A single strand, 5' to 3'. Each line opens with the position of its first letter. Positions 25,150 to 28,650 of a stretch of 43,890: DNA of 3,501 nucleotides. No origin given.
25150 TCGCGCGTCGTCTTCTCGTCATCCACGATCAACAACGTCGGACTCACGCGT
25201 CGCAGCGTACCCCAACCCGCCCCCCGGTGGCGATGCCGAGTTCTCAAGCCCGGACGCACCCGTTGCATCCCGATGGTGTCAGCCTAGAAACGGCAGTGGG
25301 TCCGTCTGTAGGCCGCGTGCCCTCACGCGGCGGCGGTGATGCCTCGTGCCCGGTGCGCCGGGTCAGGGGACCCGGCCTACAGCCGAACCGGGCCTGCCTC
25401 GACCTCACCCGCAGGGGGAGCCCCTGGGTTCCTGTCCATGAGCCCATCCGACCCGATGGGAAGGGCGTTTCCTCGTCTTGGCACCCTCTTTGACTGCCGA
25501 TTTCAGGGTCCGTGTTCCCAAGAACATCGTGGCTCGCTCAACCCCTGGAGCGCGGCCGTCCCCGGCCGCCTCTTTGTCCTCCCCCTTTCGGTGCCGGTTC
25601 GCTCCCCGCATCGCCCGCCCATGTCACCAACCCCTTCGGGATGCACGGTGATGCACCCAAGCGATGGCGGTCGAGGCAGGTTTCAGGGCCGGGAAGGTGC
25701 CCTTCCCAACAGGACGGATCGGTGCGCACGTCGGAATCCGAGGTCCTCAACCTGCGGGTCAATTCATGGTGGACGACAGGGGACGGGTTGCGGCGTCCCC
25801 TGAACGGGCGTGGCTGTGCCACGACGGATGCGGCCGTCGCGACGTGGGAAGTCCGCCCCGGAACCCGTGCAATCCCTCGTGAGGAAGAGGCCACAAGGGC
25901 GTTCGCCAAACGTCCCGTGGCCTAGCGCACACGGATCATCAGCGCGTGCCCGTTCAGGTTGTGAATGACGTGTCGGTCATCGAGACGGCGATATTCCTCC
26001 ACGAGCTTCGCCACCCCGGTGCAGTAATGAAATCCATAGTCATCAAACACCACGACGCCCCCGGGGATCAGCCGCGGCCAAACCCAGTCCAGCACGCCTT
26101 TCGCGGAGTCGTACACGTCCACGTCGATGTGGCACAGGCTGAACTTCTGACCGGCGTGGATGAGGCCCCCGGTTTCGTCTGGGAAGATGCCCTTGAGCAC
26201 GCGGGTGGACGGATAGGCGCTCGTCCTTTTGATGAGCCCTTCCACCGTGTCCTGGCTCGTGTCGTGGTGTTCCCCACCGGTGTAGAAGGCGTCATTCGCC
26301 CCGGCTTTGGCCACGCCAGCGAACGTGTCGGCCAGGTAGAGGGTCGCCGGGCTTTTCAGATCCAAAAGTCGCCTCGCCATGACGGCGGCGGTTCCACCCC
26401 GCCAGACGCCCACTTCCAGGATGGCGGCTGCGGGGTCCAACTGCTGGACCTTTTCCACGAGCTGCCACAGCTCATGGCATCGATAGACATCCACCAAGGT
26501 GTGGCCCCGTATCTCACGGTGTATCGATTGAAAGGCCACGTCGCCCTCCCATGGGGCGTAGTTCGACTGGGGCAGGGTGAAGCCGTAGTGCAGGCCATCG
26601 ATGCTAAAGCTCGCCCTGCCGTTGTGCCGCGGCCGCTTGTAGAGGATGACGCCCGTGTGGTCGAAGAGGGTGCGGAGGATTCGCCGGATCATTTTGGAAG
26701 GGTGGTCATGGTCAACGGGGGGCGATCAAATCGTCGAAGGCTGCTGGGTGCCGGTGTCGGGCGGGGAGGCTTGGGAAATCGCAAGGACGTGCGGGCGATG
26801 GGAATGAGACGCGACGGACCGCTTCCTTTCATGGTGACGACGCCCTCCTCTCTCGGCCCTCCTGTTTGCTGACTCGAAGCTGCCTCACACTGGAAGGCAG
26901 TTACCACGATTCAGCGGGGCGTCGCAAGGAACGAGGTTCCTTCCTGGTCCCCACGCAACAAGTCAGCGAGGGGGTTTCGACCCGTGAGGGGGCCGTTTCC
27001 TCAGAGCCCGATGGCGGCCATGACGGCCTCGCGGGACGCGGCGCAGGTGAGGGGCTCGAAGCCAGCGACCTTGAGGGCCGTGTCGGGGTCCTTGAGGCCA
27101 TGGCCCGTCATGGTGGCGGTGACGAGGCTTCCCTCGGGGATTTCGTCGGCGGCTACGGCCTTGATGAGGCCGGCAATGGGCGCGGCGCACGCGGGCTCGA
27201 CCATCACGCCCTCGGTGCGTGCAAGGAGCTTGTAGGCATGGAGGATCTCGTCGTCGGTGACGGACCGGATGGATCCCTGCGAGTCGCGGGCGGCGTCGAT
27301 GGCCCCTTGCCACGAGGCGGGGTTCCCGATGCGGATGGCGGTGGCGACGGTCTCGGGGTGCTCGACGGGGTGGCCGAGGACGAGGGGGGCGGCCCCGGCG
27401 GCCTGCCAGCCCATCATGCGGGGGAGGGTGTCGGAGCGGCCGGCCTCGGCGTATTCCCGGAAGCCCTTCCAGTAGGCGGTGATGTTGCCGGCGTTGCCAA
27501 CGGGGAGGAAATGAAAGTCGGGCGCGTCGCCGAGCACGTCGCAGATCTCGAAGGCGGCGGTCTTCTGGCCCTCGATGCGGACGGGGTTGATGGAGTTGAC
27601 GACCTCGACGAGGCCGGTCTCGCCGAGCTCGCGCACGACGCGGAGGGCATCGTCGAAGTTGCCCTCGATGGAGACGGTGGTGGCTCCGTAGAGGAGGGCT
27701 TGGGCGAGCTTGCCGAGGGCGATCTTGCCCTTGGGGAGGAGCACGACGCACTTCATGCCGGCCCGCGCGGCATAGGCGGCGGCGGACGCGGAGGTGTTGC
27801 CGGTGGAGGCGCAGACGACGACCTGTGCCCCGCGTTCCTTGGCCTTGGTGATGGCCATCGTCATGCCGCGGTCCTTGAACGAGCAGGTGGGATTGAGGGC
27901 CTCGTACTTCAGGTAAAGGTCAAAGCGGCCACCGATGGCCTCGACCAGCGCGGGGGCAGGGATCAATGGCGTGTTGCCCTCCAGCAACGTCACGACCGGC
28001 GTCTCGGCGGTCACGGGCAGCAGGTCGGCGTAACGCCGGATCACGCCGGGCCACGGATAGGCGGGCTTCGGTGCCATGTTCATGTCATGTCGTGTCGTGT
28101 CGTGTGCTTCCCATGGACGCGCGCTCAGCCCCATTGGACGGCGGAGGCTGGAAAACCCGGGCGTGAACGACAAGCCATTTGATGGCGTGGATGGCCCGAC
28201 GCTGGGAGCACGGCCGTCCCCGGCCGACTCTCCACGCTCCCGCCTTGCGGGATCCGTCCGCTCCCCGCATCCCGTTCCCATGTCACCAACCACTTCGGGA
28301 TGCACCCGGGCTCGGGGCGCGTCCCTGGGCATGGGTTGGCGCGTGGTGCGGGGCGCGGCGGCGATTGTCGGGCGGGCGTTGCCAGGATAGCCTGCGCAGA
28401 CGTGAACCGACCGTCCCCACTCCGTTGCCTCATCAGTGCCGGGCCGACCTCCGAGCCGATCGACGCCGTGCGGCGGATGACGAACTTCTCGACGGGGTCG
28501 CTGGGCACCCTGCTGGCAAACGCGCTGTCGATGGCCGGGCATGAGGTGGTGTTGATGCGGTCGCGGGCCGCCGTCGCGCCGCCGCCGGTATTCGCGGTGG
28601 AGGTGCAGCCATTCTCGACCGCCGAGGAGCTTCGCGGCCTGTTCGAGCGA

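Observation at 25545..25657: Conserved ~110-nt multi-hairpin element present twice (second copy 28202-28307); not a family I recognise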

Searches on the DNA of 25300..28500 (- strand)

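Call 8: search_rna_families(source=window, start=25300, end=28500, threshold=evalue, max_evalue=10, show_alignments=4)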
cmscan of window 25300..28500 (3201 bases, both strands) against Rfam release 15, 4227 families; matches with E-value up to 10: 1.
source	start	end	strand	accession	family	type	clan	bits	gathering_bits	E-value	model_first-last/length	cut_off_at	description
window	26990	27065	-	RF01972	H19_1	Gene; lncRNA;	-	22.8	50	9.8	1-71/71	no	H19 conserved region 1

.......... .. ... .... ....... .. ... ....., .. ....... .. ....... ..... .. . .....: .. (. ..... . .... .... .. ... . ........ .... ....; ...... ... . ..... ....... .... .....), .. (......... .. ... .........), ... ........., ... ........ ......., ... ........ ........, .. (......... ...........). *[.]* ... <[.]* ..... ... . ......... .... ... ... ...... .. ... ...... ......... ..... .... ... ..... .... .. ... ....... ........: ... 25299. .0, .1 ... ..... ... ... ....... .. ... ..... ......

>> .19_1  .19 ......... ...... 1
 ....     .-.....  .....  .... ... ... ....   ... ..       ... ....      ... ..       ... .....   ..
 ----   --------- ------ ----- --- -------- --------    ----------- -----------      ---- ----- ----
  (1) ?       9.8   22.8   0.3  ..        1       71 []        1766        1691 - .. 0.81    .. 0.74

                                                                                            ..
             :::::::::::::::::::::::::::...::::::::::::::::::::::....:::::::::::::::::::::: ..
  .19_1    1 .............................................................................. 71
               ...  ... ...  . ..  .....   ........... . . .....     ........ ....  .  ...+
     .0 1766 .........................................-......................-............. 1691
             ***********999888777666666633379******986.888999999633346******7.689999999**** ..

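Call 42: build_rna_model(alignment_id=A5)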
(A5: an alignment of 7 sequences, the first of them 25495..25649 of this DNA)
Model R1 built from alignment A5 (7 sequences, 161 columns); structure: RNAalifold consensus.
model positions 159; base pairs 39; branch points 1; effective number of sequences 1.43; information 0.59 bits per position. Calibrated on 0.2 Mb of random sequence (short: E-values are rough).
structure used (alignment columns):
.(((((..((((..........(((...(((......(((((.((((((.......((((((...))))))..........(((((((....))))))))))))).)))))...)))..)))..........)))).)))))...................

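Call 43: search_with_rna_model(model_id=R1, sources=[window, L001, L002, L006, L012, L021, L022, L027, L028, L029, L030, L031, L032, L033, L034, L035, L036, L037, L038, L039, L040, L041, L056, L094, L009], max_evalue=10)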
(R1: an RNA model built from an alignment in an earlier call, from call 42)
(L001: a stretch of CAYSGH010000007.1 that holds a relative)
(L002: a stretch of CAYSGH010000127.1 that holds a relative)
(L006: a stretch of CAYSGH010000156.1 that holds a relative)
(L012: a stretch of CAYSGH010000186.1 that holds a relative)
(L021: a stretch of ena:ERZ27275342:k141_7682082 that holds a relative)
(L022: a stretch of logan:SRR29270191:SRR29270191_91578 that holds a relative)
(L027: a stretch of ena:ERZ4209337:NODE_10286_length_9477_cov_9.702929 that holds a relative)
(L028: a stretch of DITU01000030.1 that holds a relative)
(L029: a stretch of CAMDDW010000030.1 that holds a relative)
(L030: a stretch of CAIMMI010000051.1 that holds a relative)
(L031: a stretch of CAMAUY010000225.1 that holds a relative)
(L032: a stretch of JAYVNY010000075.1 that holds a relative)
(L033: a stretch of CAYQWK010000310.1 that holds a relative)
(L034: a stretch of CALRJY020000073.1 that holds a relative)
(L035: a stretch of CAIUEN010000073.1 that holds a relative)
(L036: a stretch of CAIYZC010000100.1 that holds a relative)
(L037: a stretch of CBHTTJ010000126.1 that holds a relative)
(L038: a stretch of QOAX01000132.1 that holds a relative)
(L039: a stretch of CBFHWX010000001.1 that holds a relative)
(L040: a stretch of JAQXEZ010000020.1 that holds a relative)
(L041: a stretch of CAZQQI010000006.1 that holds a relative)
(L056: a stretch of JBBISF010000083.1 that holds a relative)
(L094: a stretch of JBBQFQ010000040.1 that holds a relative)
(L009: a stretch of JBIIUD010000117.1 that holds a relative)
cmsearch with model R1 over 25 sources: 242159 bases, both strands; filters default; matches with E-value up to 10: 29.
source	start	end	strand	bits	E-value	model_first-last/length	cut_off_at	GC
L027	744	902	+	180.3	3e-38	1-159/159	no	0.66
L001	3313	3471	-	169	1.1e-35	1-159/159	no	0.7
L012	2703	2860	+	159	1.9e-33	1-159/159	no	0.73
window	28150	28308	-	147.3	8e-31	1-159/159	no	0.68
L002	783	937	-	138.3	8.5e-29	1-159/159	no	0.71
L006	5024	5182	-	135.4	3.9e-28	1-159/159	no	0.74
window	25495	25649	-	135.3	4e-28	1-159/159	no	0.67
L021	2004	2158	+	135.3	4e-28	1-159/159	no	0.67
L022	1850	2004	+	135.3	4e-28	1-159/159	no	0.67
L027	746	904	-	19.2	0.055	1-159/159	no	0.66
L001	6040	6182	+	14.5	0.62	1-159/159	no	0.64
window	7691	7795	+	14.4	0.65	1-159/159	no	0.73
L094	5231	5332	-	14.1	0.76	1-159/159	no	0.69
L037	12153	12266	+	12.9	1.4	1-159/159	no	0.66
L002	6546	6622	-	11.7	2.6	1-159/159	no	0.74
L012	2780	2862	-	11.6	2.8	1-159/159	no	0.76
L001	3311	3394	+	11.5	3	1-159/159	no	0.69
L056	696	849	-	10.7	4.5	1-159/159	no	0.6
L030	4366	4486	+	10.7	4.5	11-133/159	no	0.7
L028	3947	4005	+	10.7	4.6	1-159/159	no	0.69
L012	2705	2757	-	10.5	5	1-159/159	no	0.7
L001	2405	2506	+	10.5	5.1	1-159/159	no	0.69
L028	6466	6550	-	9.4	8.6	1-159/159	no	0.64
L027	9085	9098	-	9.2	9.6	84-97/159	no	0.79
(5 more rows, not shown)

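Call 51: search_with_rna_model(model_id=R1, sources=[L108, L109], max_evalue=0.01, show_alignments=2)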
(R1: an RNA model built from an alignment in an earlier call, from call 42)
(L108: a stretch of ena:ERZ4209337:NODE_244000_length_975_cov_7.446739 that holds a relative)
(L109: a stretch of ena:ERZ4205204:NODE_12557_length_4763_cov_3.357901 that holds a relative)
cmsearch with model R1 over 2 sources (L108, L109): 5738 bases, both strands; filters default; matches with E-value up to 0.01: 3.
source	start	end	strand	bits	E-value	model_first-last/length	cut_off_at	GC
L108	722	880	+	146.8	2.5e-32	1-159/159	no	0.7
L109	4354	4513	+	144.8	7e-32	1-159/159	no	0.71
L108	800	882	-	16.4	0.0056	1-159/159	no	0.72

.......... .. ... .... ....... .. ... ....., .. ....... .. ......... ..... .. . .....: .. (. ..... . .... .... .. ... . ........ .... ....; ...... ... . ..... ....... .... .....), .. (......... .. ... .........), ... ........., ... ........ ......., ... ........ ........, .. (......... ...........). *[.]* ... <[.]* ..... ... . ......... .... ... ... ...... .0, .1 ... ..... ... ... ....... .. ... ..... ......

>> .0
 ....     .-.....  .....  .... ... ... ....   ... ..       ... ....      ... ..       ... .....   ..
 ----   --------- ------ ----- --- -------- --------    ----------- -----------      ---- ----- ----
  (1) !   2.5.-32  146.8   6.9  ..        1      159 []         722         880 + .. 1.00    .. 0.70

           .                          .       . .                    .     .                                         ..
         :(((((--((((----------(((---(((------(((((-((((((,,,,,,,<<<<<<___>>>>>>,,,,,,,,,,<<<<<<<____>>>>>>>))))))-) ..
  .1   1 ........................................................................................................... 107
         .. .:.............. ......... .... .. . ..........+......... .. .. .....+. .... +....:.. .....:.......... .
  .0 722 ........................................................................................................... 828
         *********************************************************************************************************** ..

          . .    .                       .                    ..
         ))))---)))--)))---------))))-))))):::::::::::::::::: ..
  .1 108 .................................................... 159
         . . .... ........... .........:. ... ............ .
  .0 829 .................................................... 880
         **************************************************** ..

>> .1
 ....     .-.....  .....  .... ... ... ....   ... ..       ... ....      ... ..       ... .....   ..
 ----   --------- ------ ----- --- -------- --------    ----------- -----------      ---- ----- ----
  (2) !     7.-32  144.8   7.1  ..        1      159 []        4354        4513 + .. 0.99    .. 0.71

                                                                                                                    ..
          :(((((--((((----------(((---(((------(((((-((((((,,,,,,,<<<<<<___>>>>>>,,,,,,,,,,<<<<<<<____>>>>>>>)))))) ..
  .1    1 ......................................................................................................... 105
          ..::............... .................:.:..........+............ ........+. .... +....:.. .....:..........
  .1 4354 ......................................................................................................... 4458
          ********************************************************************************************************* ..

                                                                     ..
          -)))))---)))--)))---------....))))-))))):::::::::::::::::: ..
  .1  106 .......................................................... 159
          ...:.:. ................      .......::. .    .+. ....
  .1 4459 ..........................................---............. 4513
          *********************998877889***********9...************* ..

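Call 56: search_with_rna_model(model_id=R1, sources=[window, L001, L002, L006, L012, L027, L108, L109], max_evalue=0.000001, make_alignment=true)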
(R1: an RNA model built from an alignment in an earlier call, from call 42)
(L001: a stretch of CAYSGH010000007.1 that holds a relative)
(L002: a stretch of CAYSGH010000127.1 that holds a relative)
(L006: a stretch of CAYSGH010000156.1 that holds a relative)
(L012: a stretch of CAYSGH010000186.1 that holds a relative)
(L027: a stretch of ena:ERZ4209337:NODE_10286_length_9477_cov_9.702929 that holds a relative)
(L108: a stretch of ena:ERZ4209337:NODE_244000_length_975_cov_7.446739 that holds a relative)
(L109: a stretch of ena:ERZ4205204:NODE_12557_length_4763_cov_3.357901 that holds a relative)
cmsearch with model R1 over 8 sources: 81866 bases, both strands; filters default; matches with E-value up to 0.000001: 9.
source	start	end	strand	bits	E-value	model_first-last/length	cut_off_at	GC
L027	744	902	+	180.3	1e-38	1-159/159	no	0.66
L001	3313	3471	-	169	3.6e-36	1-159/159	no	0.7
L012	2703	2860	+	159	6.3e-34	1-159/159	no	0.73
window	28150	28308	-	147.3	2.7e-31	1-159/159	no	0.68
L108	722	880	+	146.8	3.5e-31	1-159/159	no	0.7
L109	4354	4513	+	144.8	1e-30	1-159/159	no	0.71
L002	783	937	-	138.3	2.9e-29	1-159/159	no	0.71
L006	5024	5182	-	135.4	1.3e-28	1-159/159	no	0.74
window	25495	25649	-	135.3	1.4e-28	1-159/159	no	0.67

Alignment A8: 9 matches aligned to the model, 163 columns, each read 5' to 3' on its own strand. Consensus structure (alignment columns), stored with it:
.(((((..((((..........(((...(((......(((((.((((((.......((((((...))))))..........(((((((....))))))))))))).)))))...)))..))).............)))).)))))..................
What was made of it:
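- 28186..28307 (.): Copy B: truncated element that keeps one terminal repeat (28284-28307) and has lost about 45 bp with the other. Covariance-model match 28150-28308, 147 bits (calls 43, 56).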
